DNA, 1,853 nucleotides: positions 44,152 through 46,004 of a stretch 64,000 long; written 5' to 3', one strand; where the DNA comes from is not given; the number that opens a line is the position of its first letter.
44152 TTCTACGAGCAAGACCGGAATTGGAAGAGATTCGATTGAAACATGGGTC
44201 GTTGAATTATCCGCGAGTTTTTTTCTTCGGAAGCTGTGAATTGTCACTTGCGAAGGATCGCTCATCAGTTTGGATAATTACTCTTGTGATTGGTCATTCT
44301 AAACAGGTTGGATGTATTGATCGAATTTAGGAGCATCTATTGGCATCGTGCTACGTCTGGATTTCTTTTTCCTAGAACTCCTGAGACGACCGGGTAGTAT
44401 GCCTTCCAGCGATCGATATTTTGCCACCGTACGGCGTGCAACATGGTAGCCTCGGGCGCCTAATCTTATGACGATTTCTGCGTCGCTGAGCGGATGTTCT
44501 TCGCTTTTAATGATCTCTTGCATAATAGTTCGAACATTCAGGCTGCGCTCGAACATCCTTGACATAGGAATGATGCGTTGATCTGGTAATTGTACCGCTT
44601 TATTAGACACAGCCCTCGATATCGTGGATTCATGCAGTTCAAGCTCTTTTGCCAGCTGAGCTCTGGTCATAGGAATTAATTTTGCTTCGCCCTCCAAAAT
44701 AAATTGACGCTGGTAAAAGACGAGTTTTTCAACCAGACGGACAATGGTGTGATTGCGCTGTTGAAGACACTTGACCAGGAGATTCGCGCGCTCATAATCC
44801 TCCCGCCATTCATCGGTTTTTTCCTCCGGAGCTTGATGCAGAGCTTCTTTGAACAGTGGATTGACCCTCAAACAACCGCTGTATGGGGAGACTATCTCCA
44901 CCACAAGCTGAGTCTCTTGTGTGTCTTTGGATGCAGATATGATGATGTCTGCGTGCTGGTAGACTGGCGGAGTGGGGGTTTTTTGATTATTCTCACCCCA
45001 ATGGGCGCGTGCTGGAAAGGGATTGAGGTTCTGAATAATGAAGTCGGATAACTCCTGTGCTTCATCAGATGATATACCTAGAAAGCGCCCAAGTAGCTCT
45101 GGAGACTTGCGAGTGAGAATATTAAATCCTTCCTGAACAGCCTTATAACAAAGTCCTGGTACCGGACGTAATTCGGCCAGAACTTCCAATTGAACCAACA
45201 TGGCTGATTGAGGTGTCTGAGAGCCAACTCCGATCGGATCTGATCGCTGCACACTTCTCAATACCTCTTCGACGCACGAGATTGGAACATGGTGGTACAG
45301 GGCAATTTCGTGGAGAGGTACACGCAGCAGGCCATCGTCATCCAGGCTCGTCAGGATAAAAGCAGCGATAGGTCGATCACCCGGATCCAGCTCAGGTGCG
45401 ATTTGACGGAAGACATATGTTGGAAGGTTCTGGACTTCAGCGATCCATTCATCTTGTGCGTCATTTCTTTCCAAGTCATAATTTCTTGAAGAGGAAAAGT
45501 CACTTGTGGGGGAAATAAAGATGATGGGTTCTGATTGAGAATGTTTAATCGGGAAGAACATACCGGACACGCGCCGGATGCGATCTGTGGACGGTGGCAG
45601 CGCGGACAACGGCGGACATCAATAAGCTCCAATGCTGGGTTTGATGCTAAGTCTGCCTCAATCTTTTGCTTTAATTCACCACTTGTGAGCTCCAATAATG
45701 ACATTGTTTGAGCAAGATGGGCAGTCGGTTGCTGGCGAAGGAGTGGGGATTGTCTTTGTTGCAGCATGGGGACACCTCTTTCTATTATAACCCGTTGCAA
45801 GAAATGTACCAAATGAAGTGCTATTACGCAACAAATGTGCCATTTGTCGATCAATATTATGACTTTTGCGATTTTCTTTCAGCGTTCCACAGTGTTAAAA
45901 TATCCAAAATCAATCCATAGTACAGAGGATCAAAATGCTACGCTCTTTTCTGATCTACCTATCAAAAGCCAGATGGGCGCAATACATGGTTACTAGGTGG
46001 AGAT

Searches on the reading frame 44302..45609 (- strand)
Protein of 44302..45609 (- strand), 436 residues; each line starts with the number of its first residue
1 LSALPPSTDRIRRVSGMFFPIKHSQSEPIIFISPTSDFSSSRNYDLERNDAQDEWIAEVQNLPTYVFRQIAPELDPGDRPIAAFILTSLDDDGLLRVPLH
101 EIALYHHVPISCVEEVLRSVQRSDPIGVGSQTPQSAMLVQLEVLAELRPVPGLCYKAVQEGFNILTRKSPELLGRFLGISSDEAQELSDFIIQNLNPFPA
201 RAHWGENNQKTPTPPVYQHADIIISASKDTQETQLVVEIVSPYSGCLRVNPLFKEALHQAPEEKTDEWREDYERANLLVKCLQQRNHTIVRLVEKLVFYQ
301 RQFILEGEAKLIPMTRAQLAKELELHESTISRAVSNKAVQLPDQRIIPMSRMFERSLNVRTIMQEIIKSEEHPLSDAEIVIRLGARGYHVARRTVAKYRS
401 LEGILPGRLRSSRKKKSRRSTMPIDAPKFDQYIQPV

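Call 70: search_protein_families(library=pfam, proteins=[window:44302-45609:-], max_evalue=0.0001)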
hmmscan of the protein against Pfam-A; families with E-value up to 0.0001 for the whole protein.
window:44302-45609:- (436 aa): 2 families
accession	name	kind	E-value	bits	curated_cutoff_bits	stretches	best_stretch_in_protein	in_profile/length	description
PF04552.19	Sigma54_DBD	-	4.2e-31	108.3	22.8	1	268-408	4-156/160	Sigma-54, DNA binding domain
PF04963.19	Sigma54_CBD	-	1.7e-23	83.7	22.9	1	54-228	4-164/185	Sigma-54 factor, core binding domain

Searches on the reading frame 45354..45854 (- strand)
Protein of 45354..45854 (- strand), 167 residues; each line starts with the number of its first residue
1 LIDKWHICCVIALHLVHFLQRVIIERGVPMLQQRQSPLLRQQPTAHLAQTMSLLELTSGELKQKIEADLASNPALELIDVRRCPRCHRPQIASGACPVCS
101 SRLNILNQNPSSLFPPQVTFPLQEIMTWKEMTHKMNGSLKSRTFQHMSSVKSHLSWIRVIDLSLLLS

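Call 70: search_protein_families(library=pfam, proteins=[window:45354-45854:-], max_evalue=0.0001)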
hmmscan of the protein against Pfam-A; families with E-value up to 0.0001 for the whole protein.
window:45354-45854:- (167 aa): 1 family
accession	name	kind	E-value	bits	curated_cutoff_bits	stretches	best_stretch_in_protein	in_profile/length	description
PF00309.25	Sigma54_AID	-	2.7e-05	24.4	23.8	1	39-77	8-46/46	Sigma-54 factor, Activator interacting domain (AID)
